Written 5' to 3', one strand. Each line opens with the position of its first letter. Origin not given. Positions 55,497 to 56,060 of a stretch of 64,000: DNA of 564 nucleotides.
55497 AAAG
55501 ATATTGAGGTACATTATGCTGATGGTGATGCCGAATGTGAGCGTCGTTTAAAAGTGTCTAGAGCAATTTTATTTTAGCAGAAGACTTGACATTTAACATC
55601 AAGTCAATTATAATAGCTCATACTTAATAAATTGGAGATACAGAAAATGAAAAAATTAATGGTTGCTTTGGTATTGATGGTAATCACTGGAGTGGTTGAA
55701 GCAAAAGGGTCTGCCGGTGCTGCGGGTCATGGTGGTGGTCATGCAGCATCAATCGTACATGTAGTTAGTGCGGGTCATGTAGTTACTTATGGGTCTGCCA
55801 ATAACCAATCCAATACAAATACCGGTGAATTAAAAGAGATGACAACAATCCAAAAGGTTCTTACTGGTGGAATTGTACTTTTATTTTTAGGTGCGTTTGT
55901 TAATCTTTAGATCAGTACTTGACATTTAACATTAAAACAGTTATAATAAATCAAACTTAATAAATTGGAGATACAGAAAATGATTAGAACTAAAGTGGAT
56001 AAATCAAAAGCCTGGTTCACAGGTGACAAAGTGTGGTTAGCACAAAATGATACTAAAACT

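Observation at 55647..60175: Three paralogous His-rich, secreted, C-terminally anchored mini-proteins: candidate periplasmic metal binders on a pmoC phage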

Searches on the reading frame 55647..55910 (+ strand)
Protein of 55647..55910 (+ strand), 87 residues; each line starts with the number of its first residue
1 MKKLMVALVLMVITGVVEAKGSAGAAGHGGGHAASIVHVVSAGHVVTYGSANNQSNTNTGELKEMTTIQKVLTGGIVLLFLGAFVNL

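Call 5: search_protein_families(library=pfam, proteins=[window:55647-55910:+], max_evalue=10)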
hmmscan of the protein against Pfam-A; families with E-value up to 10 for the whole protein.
window:55647-55910:+ (87 aa): 0 families

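Call 6: search_protein_families(library=phrogs, proteins=[window:55647-55910:+], max_evalue=10)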
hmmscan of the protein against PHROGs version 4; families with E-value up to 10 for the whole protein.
window:55647-55910:+ (87 aa): 3 families
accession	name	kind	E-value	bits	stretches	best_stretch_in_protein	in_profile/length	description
phrog_38584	-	unknown function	0.14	13.4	1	1-28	1-28/169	-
phrog_5595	-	unknown function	0.16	12.4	1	4-47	79-122/243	-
phrog_8287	-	unknown function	0.36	11.8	1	1-29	1-29/137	-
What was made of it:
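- Closest known: T4 Imm and Spackle. Different: No sequence similarity (calls 5, 6).
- There is no homology to RI, T or other holins (calls 5, 6). The genes are very short, of low complexity, and match no known family (calls 5, 6).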

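Call 11: search_dna_similar(query=window:55647-55910:+, collection=phages, mode=protein, max_evalue=1, max_rows=20)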
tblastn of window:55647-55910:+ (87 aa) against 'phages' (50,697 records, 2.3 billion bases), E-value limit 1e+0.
No match.

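Call 18: find_homologous_proteins(query=A1, max_evalue=0.01)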
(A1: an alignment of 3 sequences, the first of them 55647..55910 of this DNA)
Query A1 (3 sequences) (87 aa, profile of the alignment): 3 proteins with E <= 0.01 among 140 candidates.
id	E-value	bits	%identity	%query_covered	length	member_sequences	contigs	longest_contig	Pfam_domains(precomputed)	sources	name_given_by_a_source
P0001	7.8e-35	137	54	70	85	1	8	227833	-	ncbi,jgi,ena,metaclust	jgi:hypothetical protein|metaclust:\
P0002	4.3e-34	134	32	91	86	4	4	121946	-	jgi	jgi:hypothetical protein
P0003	6.7e-15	73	61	100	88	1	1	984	-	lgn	-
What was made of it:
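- Tried and rejected: The first profile (3 sequences) found only the window's own proteins and P0003 (call 18).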

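Call 20: find_encoding_contigs(protein=P0003, flank=5000)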
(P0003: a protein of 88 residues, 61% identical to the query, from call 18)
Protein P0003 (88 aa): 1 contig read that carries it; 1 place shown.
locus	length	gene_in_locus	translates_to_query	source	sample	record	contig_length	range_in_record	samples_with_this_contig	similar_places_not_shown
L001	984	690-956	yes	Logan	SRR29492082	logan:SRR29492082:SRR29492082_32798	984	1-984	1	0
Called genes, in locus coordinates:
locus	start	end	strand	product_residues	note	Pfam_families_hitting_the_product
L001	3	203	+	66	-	?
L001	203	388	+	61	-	-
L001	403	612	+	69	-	-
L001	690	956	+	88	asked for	-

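Call 21: find_encoding_contigs(protein=P0001, flank=6000, max_places=10)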
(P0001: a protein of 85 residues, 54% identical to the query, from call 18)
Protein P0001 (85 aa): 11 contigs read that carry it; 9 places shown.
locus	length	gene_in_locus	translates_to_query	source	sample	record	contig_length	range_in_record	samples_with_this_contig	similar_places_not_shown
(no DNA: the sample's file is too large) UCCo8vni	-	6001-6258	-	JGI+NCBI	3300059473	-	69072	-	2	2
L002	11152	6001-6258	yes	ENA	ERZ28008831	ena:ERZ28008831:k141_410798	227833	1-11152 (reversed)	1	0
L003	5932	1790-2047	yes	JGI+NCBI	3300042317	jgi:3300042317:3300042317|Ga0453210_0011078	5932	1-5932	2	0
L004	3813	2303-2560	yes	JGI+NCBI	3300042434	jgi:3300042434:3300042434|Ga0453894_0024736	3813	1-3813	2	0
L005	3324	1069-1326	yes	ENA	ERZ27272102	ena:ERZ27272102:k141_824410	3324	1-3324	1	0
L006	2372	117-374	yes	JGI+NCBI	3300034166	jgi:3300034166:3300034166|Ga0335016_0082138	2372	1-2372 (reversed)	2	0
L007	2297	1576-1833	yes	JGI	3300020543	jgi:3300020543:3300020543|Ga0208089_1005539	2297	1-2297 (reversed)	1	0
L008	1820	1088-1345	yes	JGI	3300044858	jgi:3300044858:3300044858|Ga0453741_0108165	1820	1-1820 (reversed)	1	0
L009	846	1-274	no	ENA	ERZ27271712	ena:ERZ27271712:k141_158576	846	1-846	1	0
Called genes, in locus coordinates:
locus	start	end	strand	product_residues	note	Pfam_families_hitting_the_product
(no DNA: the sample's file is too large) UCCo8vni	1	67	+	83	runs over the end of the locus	-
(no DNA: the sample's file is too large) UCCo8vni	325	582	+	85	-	-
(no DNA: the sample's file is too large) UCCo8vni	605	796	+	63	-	-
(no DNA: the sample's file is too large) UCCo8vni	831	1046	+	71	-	-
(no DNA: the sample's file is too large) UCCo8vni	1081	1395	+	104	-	-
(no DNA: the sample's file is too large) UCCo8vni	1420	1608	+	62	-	-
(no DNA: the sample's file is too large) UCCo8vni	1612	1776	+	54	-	-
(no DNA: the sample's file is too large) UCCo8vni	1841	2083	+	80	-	-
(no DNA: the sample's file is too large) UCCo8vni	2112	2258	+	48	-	-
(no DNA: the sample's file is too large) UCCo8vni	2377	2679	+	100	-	-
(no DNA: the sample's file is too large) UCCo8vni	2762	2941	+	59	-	-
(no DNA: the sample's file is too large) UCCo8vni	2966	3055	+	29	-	-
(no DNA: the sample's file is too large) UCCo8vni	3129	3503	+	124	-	-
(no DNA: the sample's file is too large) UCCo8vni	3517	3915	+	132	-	-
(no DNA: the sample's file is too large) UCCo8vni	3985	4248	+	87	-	-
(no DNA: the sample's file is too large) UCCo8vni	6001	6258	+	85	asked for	-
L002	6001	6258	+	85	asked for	-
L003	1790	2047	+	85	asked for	-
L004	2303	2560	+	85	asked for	-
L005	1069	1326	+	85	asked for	-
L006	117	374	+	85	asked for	-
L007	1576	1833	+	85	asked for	-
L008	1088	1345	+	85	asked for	-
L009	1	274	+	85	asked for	?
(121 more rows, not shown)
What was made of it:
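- Identical protein B was recovered from 8 or more independent assemblies (call 21).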

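Call 25: find_related_loci(query=A2, collection=viral_contigs, flank=10000)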
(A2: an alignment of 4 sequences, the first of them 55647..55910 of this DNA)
Query A2 (87 aa) in viral_contigs; peptide patterns used: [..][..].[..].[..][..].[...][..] (x = any residue, [..] = any of these).
51 stretches matched a pattern, but none encodes a relative of the query by tblastn (E <= 1e-3).

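Call 33: search_protein_representatives(alignment_id=A2)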
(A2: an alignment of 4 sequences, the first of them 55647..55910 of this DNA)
Query: 4 sequences, 88 profile positions. Proteins with E-value up to 0.001 (for the whole library): 6; up to 1e-10: 4; up to 1e-30: 1. The best 6 are listed.
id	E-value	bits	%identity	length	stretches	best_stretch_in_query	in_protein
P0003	6.1e-33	129.3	-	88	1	1-83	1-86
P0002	7.2e-29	116.2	-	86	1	1-88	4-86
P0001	6.7e-27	109.9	-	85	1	1-88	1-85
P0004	2.3e-11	60.1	-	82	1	1-83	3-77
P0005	3.2e-06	43.6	-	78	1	17-86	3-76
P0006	1.2e-05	41.8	-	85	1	1-75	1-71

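Call 36: find_homologous_proteins(query=A3, max_evalue=0.1)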
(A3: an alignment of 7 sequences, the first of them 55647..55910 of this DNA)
Query A3 (7 sequences) (87 aa, profile of the alignment): 27 proteins with E <= 0.1 among 2479 candidates.
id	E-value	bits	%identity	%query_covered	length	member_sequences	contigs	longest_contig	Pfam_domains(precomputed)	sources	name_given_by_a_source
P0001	7.8e-29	118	54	70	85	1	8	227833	-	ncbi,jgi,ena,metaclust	jgi:hypothetical protein|metaclust:\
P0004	3.8e-28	115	37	90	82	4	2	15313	-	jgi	jgi:hypothetical protein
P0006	7.2e-28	114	29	98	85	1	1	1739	-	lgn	-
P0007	7.7e-28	114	40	98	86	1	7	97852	-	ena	-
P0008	2.6e-27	113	40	90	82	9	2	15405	-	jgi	jgi:hypothetical protein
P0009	5.4e-27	112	37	90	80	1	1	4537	-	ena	-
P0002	1.7e-26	110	32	91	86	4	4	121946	-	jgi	jgi:hypothetical protein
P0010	5.6e-26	108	40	70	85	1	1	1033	-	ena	-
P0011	7.1e-26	108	34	94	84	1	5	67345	-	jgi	jgi:hypothetical protein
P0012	9.5e-26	108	37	93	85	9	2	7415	-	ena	-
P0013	1.4e-25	107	31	70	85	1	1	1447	-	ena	-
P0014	1.1e-24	104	40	70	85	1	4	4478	-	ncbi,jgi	jgi:hypothetical protein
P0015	2.2e-24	103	34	94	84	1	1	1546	-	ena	-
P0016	2.5e-24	103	37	93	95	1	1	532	-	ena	-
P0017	4.3e-24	102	38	70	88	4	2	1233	-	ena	-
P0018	1.2e-23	101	33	70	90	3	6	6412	-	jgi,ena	jgi:hypothetical protein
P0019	1.4e-23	101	31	94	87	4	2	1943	-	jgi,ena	jgi:hypothetical protein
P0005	5.0e-22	96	42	36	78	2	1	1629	-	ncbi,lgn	-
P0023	6.6e-22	95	30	70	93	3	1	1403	-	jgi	-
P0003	1.1e-21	95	61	100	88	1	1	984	-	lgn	-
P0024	1.2e-21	95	27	95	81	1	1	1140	-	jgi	jgi:hypothetical protein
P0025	8.2e-21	92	44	70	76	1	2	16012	-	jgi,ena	jgi:hypothetical protein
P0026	2.3e-18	84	56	100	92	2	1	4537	-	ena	-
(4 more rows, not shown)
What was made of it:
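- Family size: deep HMMER finds 6 representatives among 1.84 billion proteins (call 33); an iterated search finds 27 clusters (call 36).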

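Call 38: find_encoding_contigs(protein=P0007, flank=10000, max_places=3)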
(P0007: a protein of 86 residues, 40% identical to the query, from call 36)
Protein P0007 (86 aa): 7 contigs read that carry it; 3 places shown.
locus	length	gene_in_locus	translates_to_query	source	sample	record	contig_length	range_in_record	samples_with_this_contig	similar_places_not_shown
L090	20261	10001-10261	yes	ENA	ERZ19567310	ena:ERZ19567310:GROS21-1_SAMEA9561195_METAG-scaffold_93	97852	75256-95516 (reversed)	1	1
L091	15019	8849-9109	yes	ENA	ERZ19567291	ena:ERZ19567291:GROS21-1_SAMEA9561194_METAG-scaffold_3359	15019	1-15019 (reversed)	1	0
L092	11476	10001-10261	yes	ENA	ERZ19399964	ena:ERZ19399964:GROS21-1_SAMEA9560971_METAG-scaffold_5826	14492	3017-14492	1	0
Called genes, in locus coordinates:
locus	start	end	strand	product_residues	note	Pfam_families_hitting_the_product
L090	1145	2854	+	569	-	PF00317:Ribonuc_red_lgN, PF02867:Ribonuc_red_lgC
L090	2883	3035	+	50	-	-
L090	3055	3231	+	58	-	-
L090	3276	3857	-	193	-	PF07460:NUMOD3 (faint)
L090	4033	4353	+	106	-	-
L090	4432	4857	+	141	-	PF19835:SegE_GIY-YIG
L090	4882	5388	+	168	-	PF00583:Acetyltransf_1 (weak)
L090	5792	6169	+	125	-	-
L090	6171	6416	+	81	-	-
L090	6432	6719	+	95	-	-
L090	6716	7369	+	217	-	-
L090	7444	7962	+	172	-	PF07486:Hydrolase_2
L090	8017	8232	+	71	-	PF16805:Trans_coact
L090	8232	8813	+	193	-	PF08993:T4_Gp59_N (weak)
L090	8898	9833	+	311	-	PF08804:gp32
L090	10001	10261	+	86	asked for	-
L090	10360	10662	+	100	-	-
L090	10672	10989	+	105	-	-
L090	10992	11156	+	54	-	-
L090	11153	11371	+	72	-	-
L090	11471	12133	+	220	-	-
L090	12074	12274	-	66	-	-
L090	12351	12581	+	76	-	-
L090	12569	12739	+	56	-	-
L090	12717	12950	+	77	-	-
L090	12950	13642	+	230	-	-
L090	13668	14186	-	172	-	-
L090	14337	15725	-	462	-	-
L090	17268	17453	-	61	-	PF28602:Gp51_C (weak)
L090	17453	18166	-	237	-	PF12322:T4_baseplate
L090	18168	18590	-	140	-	PF11053:DNA_Packaging (weak)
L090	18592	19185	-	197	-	PF23849:Phage_TTP_2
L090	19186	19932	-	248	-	PF26869:Phage_T4_gp2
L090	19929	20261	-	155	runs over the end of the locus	PF08722:Tn7_TnsA-like_N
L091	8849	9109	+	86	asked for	-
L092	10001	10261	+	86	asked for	-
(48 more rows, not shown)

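Call 41: predict_structure(alignment_id=A2)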
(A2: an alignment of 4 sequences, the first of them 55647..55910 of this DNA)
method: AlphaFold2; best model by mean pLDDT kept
length: 87 residues; sequences in the alignment: 4
mean_pLDDT: 55.6   pTM: 0.25
mean pLDDT of the five models: 55.6, 53.6, 49.3, 48.5, 47.1
residues with pLDDT >= 90: 0; 70-90: 14; 50-70: 39; < 50: 34
segments of 3 or more residues with pLDDT < 50: 21-32, 34-46, 48-50
pLDDT, mean of each block of 10 residues (from residue 1): 61 59 44 44 45 51 68 74 54
secondary structure, 60 per line:
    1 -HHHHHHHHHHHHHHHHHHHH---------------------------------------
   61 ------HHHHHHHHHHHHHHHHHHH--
elements in order: H2-21 H67-85

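Call 42: find_related_loci(query=P0014, collection=viral_contigs, flank=10000)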
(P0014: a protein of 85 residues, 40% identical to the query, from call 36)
Query P0014 (85 aa) in viral_contigs; peptide patterns used: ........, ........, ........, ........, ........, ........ (x = any residue, [..] = any of these).
64 stretches matched a pattern; 2 encode a relative of the query (tblastn E <= 1e-3); 2 distinct loci.
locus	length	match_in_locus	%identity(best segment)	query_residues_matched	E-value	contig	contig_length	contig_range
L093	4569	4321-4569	95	1-84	2e-48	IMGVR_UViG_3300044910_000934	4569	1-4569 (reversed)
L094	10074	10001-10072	100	1-24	6e-11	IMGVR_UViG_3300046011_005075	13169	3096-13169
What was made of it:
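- Tried and rejected: 8-mers of P0014 found 2 short contigs (call 42).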

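Call 43: find_related_loci(query=P0008, collection=viral_contigs, flank=10000)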
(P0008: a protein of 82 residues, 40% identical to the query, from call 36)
Query P0008 (82 aa) in viral_contigs; peptide patterns used: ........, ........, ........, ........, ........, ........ (x = any residue, [..] = any of these).
24 stretches matched a pattern, but none encodes a relative of the query by tblastn (E <= 1e-3).

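Call 44: find_encoding_contigs(protein=P0011, flank=10000, max_places=3)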
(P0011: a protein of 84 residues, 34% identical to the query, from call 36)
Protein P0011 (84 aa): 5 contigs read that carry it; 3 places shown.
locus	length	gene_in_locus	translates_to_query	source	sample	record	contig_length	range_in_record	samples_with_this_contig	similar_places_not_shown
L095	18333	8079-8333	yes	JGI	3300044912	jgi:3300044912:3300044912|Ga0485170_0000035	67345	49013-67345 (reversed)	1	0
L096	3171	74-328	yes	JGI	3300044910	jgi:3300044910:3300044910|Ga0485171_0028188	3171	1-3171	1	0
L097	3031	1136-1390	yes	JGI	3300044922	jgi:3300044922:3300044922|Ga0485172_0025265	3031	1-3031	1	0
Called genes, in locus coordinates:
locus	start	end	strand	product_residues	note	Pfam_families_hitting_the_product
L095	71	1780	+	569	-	PF00317:Ribonuc_red_lgN, PF02867:Ribonuc_red_lgC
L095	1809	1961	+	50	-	-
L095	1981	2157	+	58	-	-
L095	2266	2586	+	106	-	-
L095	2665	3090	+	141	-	PF19835:SegE_GIY-YIG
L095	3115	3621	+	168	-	PF00583:Acetyltransf_1 (faint)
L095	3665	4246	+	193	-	-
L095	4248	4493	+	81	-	-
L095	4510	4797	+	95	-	-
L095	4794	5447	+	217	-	-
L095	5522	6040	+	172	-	PF07486:Hydrolase_2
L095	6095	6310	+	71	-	PF16805:Trans_coact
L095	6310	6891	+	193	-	PF08993:T4_Gp59_N (weak)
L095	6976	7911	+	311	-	PF08804:gp32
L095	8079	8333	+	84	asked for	-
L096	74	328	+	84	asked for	-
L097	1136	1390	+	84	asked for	-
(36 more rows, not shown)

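Call 45: find_encoding_contigs(protein=P0008, flank=10000, max_places=2)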
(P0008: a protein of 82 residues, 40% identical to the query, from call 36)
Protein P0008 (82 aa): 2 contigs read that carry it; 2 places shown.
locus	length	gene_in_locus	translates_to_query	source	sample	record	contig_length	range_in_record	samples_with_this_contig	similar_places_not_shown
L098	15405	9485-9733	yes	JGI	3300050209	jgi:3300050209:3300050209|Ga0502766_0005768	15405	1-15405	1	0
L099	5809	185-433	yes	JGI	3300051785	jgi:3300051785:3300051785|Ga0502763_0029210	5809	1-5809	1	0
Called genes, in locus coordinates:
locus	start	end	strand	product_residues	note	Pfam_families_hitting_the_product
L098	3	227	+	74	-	?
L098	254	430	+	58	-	-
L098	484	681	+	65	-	-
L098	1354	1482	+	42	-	-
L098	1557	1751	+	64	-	-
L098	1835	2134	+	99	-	-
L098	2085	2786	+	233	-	-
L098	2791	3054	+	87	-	-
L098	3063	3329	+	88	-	-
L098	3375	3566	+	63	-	-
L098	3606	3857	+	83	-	-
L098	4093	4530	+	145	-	-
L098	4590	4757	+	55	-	-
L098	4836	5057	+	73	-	PF20661:SutA-RBD (weak)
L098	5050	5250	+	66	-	-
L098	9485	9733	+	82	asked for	-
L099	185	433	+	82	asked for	-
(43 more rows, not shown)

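Call 61: search_protein_families(library=pfam, proteins=[P0018, P0019, P0023, P0026, P0017, P0005, P0024, P0003, P0016, P0012], max_evalue=1)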
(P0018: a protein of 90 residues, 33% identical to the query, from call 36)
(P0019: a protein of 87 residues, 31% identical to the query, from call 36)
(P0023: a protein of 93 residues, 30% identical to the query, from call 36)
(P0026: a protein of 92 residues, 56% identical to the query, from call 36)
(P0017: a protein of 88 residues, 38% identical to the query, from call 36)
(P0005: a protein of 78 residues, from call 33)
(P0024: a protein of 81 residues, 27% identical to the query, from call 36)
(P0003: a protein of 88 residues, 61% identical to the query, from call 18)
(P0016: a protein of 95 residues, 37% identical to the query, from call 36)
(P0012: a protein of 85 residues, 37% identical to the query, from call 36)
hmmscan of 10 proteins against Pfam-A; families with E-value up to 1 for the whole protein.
P0018 (90 aa): 2 families
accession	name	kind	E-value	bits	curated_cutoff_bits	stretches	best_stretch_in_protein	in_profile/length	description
PF17089.10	YjbT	-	0.21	12.1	27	1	7-57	14-60/92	Uncharacterised protein family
PF20098.4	DUF6488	-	0.65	10.4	27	1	1-56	1-56/110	Family of unknown function (DUF6488)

P0019 (87 aa): 2 families
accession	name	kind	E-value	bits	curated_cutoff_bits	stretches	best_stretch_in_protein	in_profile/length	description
PF20098.4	DUF6488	-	0.018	15.4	27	1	1-54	1-57/110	Family of unknown function (DUF6488)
PF17089.10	YjbT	-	0.23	11.9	27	1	7-53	14-59/92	Uncharacterised protein family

P0023 (93 aa): 1 family
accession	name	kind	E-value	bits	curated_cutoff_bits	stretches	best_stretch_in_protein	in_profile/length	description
PF20098.4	DUF6488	-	0.68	10.3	27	0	1-43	1-42/110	Family of unknown function (DUF6488)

P0026 (92 aa): 1 family
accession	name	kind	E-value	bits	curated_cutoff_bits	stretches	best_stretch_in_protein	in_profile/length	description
PF20064.4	DUF6463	-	0.13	12.6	26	1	35-90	15-70/119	Family of unknown function (DUF6463)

P0017 (88 aa): 2 families
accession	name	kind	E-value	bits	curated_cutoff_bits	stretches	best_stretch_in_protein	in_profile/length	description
PF19699.4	CLSTN_C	-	0.28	10.5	27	1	9-81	242-314/354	Calsyntenin C-terminal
PF20098.4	DUF6488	-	0.85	10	27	1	1-44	1-46/110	Family of unknown function (DUF6488)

P0005 (78 aa): 0 families

P0024 (81 aa): 0 families

P0003 (88 aa): 1 family
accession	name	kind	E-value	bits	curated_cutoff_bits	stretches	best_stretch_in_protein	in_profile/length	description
PF20064.4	DUF6463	-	0.12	12.7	26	1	31-86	15-70/119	Family of unknown function (DUF6463)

P0016 (95 aa): 1 family
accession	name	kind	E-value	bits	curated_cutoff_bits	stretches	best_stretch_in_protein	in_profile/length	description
PF24985.1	DUF7775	-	0.0088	17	25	1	26-84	73-129/140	Domain of unknown function (DUF7775)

P0012 (85 aa): 0 families
